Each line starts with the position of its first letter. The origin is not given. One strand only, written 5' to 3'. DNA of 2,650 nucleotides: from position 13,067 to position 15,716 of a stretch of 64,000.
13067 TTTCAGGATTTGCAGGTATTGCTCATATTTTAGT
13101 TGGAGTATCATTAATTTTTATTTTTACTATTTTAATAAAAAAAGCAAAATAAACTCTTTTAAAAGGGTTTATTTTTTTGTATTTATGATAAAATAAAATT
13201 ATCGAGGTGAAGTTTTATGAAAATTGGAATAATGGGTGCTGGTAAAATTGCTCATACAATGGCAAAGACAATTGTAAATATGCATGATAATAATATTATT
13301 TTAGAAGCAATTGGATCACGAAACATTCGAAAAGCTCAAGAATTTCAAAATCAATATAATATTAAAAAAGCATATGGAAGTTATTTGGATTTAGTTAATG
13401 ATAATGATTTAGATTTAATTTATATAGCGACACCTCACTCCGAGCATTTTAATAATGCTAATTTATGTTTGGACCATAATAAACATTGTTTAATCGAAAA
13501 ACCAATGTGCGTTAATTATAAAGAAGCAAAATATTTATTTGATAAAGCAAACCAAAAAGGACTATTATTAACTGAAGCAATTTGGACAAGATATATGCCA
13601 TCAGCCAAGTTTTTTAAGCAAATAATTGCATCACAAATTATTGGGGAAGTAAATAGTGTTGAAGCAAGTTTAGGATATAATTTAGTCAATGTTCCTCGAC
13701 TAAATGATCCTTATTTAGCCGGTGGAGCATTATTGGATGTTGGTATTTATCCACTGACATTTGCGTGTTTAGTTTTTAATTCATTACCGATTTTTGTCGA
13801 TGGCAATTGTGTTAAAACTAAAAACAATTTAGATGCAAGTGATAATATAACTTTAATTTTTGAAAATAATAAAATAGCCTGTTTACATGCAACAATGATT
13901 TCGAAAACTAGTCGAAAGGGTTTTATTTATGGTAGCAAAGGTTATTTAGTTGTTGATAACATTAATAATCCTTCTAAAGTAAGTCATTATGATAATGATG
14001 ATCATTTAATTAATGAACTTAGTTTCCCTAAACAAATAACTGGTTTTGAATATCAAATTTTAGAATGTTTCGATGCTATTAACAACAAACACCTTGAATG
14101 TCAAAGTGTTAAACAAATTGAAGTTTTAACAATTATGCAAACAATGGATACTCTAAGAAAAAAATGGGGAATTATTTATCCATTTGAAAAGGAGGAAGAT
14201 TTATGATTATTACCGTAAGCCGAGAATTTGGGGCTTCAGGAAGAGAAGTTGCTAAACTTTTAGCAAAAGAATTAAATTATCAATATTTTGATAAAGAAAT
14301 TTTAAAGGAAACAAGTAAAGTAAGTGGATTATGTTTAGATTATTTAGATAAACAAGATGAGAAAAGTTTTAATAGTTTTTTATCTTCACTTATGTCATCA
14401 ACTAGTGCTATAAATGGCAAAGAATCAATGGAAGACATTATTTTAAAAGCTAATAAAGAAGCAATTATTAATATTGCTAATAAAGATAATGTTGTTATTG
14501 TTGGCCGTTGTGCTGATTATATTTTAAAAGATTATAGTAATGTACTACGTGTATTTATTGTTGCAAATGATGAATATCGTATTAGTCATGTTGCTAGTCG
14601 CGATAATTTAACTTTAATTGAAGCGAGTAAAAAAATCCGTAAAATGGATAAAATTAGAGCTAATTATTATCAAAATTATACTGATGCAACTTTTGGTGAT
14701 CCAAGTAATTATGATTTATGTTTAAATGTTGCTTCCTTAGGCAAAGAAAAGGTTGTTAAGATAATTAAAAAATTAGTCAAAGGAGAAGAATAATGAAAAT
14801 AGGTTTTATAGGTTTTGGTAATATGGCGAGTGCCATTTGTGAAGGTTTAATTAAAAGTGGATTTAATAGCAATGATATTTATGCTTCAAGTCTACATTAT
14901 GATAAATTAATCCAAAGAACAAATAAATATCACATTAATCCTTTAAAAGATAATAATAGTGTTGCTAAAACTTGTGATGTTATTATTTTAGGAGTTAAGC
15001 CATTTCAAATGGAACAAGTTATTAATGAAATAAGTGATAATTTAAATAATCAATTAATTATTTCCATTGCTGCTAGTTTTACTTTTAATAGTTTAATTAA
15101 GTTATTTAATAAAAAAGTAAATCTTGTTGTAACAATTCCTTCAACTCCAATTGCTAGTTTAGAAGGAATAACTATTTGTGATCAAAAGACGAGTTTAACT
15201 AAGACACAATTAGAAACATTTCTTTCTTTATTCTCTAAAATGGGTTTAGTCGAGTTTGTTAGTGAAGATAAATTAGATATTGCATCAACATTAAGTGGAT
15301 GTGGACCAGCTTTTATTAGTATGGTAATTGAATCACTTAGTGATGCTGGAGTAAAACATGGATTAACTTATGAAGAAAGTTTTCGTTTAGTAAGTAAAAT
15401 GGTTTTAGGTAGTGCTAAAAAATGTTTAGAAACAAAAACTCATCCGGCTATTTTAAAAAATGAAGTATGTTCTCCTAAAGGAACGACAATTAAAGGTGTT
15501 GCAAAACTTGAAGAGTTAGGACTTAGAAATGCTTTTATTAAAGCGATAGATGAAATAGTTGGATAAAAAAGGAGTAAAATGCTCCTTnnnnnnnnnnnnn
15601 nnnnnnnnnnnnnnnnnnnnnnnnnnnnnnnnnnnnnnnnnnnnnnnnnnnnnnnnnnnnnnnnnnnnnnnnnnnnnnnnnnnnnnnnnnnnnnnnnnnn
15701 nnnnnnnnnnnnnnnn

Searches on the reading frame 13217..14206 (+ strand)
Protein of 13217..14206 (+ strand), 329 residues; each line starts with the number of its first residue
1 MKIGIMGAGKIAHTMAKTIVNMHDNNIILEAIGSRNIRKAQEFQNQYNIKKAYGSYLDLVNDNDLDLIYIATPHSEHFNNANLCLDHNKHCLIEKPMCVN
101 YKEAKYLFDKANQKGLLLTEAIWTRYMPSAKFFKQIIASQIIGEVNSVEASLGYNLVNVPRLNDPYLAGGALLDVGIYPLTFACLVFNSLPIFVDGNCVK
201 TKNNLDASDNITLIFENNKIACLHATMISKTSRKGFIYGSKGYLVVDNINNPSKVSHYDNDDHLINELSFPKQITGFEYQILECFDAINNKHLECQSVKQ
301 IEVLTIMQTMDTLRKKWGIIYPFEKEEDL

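Call 47: search_protein_families(library=pfam, proteins=[window:13217-14206:+], max_evalue=0.00001)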
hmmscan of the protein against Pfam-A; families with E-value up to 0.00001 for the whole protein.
window:13217-14206:+ (329 aa): 3 families
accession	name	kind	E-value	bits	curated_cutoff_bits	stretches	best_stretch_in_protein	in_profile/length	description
PF01408.29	GFO_IDH_MocA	-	3.1e-22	80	24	1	1-119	1-117/120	Oxidoreductase family, NAD-binding Rossmann fold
PF22725.1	GFO_IDH_MocA_C3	-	1.1e-13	51.7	27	1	134-244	5-123/124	GFO/IDH/MocA C-terminal domain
PF03807.23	F420_oxidored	-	2.9e-06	28.2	21.6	1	2-73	1-68/94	NADP oxidoreductase coenzyme F420-dependent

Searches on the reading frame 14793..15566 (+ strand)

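Call 47: search_protein_families(library=pfam, proteins=[window:14793-15566:+], max_evalue=0.00001)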
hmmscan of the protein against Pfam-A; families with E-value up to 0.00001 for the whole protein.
window:14793-15566:+ (257 aa): 3 families
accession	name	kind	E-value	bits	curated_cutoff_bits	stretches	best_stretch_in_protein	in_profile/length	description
PF14748.11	P5CR_dimer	-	2.8e-32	111.5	25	1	158-255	1-98/105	Pyrroline-5-carboxylate reductase dimerisation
PF03807.23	F420_oxidored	-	2.8e-20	73.2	21.6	1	2-94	1-93/94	NADP oxidoreductase coenzyme F420-dependent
PF03446.21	NAD_binding_2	-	2.8e-06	27.9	21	1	2-96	1-95/161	NAD binding domain of 6-phosphogluconate dehydrogenase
